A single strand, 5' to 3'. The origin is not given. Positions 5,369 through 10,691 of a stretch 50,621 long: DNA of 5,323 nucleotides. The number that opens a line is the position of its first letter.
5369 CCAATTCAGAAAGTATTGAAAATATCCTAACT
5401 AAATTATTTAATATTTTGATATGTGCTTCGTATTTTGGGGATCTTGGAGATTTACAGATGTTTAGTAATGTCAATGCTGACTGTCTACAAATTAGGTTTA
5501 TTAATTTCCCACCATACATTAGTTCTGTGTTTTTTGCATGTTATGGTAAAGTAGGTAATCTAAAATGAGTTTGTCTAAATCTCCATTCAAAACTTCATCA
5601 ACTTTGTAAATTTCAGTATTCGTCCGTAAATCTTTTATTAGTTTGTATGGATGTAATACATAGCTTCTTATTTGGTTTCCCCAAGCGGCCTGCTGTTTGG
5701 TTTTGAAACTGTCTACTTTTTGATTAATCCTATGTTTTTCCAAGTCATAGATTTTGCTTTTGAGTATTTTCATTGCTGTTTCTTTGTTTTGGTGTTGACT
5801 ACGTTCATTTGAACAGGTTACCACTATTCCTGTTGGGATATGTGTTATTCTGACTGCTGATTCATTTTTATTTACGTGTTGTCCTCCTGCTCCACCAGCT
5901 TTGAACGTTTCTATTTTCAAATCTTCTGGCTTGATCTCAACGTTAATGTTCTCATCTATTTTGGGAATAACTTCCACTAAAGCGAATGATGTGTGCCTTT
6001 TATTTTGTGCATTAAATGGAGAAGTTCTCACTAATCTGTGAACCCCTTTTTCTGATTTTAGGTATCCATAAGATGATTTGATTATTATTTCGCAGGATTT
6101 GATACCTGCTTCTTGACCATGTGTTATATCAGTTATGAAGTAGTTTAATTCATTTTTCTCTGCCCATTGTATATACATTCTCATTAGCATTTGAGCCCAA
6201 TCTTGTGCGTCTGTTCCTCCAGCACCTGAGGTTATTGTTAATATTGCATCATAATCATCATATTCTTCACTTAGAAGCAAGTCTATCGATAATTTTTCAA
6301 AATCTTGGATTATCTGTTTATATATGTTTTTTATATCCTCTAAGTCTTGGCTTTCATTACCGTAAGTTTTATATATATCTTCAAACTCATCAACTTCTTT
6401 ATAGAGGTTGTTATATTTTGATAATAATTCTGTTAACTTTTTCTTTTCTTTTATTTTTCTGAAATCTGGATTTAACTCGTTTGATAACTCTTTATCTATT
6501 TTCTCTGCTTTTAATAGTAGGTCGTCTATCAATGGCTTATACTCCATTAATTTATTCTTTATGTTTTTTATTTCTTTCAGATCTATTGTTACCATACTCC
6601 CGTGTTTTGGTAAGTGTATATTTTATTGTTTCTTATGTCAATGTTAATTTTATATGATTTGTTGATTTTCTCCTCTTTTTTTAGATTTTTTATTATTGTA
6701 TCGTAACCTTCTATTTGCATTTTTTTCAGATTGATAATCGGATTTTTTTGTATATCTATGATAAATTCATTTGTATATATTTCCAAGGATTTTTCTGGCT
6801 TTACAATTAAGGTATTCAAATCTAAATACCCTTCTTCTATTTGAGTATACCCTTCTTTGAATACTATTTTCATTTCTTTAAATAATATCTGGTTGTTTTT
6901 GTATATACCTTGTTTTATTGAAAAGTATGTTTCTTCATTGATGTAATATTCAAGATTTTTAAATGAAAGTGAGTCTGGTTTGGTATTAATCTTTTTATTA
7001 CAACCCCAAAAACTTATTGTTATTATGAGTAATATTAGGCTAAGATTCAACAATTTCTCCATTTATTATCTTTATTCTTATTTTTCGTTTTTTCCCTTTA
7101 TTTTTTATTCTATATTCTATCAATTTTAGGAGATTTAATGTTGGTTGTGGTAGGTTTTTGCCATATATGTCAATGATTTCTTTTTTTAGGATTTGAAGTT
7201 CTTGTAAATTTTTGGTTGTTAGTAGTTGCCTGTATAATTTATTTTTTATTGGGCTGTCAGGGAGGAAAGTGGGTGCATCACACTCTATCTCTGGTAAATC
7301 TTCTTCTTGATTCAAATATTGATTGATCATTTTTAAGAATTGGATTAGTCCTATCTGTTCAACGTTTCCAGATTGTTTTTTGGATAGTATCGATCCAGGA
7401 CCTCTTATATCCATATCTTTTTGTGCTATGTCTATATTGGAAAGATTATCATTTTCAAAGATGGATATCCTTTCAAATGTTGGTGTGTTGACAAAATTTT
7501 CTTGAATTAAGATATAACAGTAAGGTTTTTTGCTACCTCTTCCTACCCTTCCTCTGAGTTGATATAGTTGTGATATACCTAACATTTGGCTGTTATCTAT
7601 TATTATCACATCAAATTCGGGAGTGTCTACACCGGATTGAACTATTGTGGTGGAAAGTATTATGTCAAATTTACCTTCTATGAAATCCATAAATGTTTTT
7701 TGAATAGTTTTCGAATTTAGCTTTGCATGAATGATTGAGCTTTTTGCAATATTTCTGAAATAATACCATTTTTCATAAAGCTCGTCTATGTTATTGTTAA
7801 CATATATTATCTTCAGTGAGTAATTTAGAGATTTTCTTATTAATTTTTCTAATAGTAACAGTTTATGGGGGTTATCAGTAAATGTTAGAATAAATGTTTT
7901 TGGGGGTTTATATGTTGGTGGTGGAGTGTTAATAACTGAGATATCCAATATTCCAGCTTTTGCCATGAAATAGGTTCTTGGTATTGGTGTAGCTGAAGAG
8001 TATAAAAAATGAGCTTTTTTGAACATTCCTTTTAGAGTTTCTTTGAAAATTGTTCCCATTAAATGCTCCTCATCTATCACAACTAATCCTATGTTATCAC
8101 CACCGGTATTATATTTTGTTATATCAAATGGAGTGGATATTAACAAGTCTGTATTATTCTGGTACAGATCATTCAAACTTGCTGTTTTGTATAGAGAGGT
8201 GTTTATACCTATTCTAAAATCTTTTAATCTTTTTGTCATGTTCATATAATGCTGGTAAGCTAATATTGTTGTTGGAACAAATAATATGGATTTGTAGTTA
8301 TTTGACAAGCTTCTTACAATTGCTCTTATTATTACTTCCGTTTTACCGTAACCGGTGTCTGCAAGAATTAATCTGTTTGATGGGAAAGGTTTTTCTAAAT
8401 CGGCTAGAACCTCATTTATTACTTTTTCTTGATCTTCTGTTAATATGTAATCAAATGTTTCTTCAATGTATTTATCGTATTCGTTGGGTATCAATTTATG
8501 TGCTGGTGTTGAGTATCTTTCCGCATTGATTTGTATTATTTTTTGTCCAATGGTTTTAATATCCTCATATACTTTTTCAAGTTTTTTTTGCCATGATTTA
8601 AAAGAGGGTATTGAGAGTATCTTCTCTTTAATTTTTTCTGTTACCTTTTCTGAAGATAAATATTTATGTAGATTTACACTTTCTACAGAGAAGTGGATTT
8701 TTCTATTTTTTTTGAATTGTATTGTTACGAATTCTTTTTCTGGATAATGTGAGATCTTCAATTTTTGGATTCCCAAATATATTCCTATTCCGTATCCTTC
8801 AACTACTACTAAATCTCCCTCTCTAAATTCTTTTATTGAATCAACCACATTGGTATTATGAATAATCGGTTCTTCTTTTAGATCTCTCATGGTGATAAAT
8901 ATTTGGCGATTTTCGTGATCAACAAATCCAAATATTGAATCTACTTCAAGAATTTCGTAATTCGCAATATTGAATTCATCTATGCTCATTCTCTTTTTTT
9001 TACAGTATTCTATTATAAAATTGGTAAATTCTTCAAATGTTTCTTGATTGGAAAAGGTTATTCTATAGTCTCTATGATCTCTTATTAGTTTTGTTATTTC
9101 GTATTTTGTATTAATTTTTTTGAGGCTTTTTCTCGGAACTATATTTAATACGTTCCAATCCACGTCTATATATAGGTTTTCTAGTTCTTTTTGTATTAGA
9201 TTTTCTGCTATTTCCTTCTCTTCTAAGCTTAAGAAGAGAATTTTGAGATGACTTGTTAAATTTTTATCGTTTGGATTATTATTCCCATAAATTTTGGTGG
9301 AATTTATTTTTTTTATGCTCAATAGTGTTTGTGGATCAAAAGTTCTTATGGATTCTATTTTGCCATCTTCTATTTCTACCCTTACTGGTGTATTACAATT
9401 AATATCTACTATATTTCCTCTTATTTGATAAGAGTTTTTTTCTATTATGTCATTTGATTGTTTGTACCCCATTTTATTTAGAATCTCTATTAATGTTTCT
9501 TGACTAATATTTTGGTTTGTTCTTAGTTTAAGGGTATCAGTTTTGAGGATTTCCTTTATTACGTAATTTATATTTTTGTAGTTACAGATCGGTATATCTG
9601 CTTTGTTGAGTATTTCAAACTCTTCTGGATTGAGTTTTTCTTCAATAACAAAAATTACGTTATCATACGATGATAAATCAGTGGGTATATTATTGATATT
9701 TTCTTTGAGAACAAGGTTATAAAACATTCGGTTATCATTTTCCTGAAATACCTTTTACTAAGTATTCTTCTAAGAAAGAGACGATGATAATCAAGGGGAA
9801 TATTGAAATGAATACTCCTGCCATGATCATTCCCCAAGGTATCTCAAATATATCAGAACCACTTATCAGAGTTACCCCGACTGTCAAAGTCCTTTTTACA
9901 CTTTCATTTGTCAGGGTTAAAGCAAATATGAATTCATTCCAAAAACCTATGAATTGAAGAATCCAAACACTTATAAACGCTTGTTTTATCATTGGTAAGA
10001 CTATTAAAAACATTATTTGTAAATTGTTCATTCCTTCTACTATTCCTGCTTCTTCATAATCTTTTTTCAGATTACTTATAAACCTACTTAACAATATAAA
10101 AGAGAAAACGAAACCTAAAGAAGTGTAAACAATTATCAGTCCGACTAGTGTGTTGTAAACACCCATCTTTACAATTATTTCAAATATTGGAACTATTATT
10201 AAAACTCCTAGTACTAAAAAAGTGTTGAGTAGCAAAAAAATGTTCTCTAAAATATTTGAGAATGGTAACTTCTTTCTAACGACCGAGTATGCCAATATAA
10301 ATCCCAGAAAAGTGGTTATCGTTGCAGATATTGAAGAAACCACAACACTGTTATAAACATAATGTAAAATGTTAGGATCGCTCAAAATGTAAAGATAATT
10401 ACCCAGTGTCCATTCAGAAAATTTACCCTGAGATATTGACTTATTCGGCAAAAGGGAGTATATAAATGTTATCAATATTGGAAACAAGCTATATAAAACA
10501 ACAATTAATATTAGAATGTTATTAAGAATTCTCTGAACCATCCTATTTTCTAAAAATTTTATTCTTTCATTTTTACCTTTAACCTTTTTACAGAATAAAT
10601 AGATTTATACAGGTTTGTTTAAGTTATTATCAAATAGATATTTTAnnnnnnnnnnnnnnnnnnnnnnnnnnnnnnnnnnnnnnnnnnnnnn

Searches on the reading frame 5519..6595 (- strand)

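Call 7: search_protein_families(library=ncbifam, proteins=[window:5519-6595:-], max_evalue=0.00001)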
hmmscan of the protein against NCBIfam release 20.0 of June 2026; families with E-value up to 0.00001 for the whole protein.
window:5519-6595:- (358 aa): 5 families
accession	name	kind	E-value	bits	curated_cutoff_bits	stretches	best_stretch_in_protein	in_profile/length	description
TIGR00020.2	prfB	exception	3.5e-127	424.3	370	1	34-348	33-352/353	peptide chain release factor 2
NF001859.2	PRK00591.1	equivalog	5.7e-73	246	400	1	45-352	31-343/347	peptide chain release factor 1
TIGR00019.1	prfA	equivalog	8.4e-70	235.5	423.25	1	32-350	19-348/361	peptide chain release factor 1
TIGR03072.1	release_prfH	equivalog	1.9e-29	102.6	166.65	1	119-311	3-194/200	peptide chain release factor H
NF006718.0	PRK09256.1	equivalog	4.6e-11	42.6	100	1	217-251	8-42/140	alternative ribosome rescue aminoacyl-tRNA hydrolase ArfB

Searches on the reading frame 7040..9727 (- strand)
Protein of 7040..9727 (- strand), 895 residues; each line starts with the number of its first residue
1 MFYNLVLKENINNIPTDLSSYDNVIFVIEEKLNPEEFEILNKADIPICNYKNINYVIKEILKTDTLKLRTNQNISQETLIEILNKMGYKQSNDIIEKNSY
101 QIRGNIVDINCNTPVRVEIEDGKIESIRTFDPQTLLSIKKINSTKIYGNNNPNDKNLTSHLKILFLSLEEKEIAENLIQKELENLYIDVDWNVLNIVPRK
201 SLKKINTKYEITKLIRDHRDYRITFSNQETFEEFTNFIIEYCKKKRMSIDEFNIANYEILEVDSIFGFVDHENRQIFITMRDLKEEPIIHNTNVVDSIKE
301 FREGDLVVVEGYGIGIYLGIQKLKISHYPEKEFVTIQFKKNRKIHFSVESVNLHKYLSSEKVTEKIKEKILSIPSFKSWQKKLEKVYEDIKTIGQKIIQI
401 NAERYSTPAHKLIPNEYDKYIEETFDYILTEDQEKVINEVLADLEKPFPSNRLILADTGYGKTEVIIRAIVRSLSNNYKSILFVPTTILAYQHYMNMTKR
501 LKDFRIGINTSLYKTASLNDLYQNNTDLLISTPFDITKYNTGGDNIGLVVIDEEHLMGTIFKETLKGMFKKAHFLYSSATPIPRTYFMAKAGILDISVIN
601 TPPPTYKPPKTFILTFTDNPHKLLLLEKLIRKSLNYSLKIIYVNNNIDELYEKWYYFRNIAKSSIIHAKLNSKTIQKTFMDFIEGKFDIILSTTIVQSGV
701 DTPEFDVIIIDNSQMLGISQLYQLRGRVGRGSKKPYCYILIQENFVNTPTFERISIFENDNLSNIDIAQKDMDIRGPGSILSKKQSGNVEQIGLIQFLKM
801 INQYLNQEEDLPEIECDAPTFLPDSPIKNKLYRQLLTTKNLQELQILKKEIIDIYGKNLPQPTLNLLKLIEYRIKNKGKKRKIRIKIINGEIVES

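Call 7: search_protein_families(library=ncbifam, proteins=[window:7040-9727:-], max_evalue=0.00001)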
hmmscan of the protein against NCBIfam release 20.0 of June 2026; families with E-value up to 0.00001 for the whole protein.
window:7040-9727:- (895 aa): 19 families
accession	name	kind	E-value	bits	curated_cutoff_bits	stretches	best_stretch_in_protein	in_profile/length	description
TIGR00580.2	mfd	equivalog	2.4e-148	496.1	800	2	271-879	279-901/907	transcription-repair coupling factor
NF007966.0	PRK10689.1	equivalog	8.3e-90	301.9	1329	2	278-877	444-1071/1148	transcription-repair coupling factor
TIGR00643.1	recG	equivalog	2.5e-74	251.1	659.4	1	419-797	227-615/629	ATP-dependent DNA helicase RecG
NF008168.0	PRK10917.2-2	equivalog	7.8e-74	249.3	718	1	409-789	346-738/795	ATP-dependent DNA helicase RecG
NF008165.0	PRK10917.1-3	equivalog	1.5e-73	248.5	711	1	409-790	246-636/692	ATP-dependent DNA helicase RecG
NF008170.0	PRK10917.2-4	equivalog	9.1e-70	235.6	975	1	417-787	389-769/826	ATP-dependent DNA helicase RecG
NF008163.0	PRK10917.1-1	equivalog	2.2e-62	211.4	796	1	414-790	254-644/692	ATP-dependent DNA helicase RecG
NF008164.0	PRK10917.1-2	equivalog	1.9e-56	191.7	785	1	417-788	265-645/704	ATP-dependent DNA helicase RecG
NF008166.0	PRK10917.1-4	equivalog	8.9e-55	186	864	1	419-788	267-655/705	ATP-dependent DNA helicase RecG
NF008169.0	PRK10917.2-3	equivalog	9.4e-51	173.1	555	1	338-788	126-582/610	ATP-dependent DNA helicase RecG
NF008167.0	PRK10917.2-1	equivalog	2.3e-47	161.6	995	2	664-820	564-717/744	ATP-dependent DNA helicase RecG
NF003673.1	PRK05298.1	equivalog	1.7e-15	56.4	743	1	62-151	152-245/653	excinuclease ABC subunit UvrB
TIGR00631.1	uvrb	equivalog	2.8e-13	49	750.1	1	64-150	154-244/658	excinuclease ABC subunit UvrB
NF004067.0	PRK05580.1-4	equivalog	4.1e-11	42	763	1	378-555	158-328/737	primosomal protein N'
NF004066.1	PRK05580.1-3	equivalog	1.2e-10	40.4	813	1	339-556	171-378/788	primosomal protein N'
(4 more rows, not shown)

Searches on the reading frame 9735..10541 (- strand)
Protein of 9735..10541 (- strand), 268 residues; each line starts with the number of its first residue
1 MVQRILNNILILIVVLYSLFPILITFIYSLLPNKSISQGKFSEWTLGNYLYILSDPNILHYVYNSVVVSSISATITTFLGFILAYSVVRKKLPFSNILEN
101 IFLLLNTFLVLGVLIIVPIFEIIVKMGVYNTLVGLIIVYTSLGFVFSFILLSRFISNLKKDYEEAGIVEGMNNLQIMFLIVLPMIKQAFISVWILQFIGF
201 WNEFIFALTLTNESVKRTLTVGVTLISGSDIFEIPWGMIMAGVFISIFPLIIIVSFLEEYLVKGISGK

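Call 7: search_protein_families(library=ncbifam, proteins=[window:9735-10541:-], max_evalue=0.00001)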
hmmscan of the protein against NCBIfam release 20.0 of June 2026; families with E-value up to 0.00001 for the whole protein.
window:9735-10541:- (268 aa): 9 families
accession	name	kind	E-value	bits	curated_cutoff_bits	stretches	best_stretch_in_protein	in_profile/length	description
NF040932.1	ABC_arch_GlcU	equivalog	2.5e-22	79.8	340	1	5-265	3-264/272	glucose ABC transporter permease GlcU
NF008231.0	PRK10998.1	equivalog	1e-13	51.5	261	1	57-266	80-290/296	maltose ABC transporter permease MalG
NF008210.0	PRK10973.1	equivalog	9.1e-13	48.5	297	1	10-265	15-276/281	sn-glycerol-3-phosphate ABC transporter permease UgpE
NF007047.0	PRK09500.1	equivalog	5.2e-12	45.9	326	1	1-198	1-194/257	spermidine/putrescine ABC transporter permease PotC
NF007889.0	PRK10592.1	equivalog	6.3e-10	39.1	476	1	8-207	12-215/281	putrescine ABC transporter permease PotI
TIGR03262.1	PhnU2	equivalog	2.2e-08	33.2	593.25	1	5-204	5-205/546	putative 2-aminoethylphosphonate ABC transporter permease subunit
TIGR01581.1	Mo_ABC_porter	hypoth_equivalog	6.6e-08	32.3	210.3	1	48-234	9-207/225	ABC transporter permease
TIGR02139.1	permease_CysT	equivalog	9.5e-08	31.9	246.1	1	30-253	21-254/265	sulfate ABC transporter permease subunit CysT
TIGR02141.1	modB_ABC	equivalog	9.1e-07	28.7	182.6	1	65-248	3-197/208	molybdate ABC transporter permease subunit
